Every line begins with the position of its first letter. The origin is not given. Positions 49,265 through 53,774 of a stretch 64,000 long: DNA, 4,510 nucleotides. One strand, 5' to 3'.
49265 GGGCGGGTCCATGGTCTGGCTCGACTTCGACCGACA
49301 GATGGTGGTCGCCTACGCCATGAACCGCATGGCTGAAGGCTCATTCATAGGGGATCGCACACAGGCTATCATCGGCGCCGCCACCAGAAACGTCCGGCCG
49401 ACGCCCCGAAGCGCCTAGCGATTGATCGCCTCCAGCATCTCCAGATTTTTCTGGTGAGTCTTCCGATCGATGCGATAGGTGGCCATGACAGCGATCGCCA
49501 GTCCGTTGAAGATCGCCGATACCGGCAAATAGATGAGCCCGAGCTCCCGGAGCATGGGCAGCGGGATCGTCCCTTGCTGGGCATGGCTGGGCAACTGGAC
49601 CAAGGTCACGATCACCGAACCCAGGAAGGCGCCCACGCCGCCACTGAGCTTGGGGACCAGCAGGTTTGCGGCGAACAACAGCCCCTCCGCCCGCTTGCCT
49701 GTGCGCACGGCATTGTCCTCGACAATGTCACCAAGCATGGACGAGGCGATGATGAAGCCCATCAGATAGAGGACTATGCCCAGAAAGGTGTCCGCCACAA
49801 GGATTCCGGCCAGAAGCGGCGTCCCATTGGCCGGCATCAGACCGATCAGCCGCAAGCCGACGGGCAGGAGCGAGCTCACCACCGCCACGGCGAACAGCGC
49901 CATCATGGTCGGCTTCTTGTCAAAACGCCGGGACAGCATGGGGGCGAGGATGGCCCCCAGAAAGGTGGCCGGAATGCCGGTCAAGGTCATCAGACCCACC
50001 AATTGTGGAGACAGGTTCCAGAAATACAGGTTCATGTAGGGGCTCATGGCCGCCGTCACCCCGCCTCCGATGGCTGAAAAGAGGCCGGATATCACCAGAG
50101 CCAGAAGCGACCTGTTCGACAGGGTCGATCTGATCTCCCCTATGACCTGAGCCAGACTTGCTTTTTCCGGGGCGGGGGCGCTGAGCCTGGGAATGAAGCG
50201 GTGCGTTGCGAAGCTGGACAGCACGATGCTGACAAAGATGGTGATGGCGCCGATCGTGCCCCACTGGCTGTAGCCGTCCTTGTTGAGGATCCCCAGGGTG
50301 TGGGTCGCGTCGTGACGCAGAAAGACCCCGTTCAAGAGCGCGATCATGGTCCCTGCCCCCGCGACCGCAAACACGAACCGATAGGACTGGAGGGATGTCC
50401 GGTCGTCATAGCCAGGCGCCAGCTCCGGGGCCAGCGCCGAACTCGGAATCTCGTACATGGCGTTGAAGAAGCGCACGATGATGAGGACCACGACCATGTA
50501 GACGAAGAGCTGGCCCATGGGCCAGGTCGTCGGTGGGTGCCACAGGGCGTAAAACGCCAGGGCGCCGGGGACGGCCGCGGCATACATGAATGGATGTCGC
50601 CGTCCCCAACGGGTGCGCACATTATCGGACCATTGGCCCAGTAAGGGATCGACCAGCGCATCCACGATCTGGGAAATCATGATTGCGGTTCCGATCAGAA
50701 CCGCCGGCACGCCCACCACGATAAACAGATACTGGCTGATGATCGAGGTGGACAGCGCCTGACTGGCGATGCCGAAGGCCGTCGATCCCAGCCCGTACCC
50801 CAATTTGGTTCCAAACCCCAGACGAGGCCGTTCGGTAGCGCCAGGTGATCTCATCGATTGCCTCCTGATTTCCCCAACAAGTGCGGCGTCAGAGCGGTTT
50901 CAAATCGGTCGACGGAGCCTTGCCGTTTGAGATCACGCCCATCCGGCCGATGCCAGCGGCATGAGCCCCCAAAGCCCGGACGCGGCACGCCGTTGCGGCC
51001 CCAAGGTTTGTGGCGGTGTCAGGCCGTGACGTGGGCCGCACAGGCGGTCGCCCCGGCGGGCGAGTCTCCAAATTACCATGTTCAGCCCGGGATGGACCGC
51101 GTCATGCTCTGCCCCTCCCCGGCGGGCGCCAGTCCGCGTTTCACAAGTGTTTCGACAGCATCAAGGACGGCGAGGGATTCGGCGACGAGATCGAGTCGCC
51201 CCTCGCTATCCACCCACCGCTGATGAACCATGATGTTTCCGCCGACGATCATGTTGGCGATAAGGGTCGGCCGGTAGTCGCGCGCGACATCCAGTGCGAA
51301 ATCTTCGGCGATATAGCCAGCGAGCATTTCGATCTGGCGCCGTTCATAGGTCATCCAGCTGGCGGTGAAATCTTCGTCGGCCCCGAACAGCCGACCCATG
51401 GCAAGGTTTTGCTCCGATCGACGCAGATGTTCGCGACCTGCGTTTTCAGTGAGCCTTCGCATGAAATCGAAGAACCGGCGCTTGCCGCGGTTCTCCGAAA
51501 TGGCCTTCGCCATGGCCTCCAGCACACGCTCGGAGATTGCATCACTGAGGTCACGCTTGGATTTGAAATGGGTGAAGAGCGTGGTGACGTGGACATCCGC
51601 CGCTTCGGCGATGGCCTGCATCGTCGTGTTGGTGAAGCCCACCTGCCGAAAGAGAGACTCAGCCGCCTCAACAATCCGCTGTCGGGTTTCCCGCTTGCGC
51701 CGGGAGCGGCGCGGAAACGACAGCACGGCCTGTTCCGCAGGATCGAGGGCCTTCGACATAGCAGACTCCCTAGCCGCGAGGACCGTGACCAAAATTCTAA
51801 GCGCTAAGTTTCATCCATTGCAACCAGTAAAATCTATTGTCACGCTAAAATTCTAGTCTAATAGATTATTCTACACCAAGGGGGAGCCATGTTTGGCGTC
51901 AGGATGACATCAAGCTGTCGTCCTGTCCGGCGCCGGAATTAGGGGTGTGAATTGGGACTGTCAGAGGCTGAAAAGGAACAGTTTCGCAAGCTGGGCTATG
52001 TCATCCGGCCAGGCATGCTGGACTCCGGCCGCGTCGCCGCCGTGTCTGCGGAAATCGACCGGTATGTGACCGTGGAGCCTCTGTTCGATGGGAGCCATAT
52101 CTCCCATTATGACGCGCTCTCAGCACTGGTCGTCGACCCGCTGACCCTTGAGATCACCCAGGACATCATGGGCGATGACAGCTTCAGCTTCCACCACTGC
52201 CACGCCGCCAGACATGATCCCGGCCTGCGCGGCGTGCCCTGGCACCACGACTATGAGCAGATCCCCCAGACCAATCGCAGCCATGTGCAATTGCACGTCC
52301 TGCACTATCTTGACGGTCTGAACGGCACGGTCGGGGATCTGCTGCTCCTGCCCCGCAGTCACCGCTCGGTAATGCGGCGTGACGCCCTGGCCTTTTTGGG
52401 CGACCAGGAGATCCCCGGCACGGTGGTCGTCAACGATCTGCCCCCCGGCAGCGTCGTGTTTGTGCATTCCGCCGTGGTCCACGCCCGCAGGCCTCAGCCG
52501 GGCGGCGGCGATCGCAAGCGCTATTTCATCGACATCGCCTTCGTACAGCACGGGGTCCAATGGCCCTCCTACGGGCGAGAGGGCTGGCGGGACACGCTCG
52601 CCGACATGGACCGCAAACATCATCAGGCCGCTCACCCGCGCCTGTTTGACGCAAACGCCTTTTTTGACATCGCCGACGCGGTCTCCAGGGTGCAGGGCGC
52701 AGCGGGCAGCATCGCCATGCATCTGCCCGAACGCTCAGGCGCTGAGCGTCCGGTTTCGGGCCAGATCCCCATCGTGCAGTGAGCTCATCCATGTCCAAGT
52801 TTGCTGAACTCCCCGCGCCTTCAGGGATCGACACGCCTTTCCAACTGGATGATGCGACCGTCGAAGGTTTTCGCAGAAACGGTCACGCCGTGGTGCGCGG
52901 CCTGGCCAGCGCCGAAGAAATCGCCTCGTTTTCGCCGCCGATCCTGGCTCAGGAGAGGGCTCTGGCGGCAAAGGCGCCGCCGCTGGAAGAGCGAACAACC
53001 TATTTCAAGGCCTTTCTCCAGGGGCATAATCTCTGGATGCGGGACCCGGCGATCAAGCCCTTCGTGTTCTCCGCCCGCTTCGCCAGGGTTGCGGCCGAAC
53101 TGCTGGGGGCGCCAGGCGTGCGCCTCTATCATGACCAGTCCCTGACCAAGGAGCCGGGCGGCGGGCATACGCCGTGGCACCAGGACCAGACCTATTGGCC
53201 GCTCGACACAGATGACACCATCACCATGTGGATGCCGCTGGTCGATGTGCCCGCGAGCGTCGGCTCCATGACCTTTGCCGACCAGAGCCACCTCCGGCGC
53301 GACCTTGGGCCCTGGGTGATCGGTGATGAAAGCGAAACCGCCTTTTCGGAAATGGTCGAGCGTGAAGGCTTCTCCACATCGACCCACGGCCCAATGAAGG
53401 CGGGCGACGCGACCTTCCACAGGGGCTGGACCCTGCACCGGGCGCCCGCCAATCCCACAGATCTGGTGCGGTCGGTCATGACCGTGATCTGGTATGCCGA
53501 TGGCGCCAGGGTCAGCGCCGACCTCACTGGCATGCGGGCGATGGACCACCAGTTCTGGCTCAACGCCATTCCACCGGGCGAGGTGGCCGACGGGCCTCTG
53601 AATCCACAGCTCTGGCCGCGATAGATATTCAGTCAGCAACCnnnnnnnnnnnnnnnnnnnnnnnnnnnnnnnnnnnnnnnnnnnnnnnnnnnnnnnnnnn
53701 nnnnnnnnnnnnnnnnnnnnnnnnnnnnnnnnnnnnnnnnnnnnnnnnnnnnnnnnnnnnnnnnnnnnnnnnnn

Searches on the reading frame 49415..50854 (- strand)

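Call 32: search_protein_families(library=pfam, proteins=[window:49415-50854:-], max_evalue=0.001)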
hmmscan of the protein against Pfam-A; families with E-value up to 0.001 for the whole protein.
window:49415-50854:- (479 aa): 2 families
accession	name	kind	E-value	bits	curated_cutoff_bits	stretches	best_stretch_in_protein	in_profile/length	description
PF13347.12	MFS_2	-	1.6e-76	258.1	27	1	19-464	1-427/427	MFS/sugar transport protein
PF07690.21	MFS_1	-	9.2e-10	38.4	33.4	1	27-386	7-324/347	Major Facilitator Superfamily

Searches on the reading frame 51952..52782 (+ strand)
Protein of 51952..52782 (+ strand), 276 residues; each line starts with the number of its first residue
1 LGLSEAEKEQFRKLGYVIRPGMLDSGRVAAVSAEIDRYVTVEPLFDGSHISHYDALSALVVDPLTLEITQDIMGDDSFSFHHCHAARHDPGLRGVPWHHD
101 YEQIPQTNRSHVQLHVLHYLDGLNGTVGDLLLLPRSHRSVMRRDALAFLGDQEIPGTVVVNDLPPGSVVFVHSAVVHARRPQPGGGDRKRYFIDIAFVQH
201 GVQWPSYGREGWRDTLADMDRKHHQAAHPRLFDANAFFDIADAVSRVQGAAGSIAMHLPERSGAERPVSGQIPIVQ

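Call 32: search_protein_families(library=pfam, proteins=[window:51952-52782:+], max_evalue=0.001)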
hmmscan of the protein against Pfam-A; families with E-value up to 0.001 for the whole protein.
window:51952-52782:+ (276 aa): 1 family
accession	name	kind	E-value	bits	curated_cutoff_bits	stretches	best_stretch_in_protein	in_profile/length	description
PF05721.19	PhyH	-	4.5e-08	34.1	22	1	11-181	1-204/213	Phytanoyl-CoA dioxygenase (PhyH)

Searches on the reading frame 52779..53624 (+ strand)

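Call 32: search_protein_families(library=pfam, proteins=[window:52779-53624:+], max_evalue=0.001)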
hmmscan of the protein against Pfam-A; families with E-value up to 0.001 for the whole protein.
window:52779-53624:+ (281 aa): 1 family
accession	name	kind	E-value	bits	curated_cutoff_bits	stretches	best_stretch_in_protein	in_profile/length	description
PF05721.19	PhyH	-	3.5e-28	99.8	22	1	31-231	1-211/213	Phytanoyl-CoA dioxygenase (PhyH)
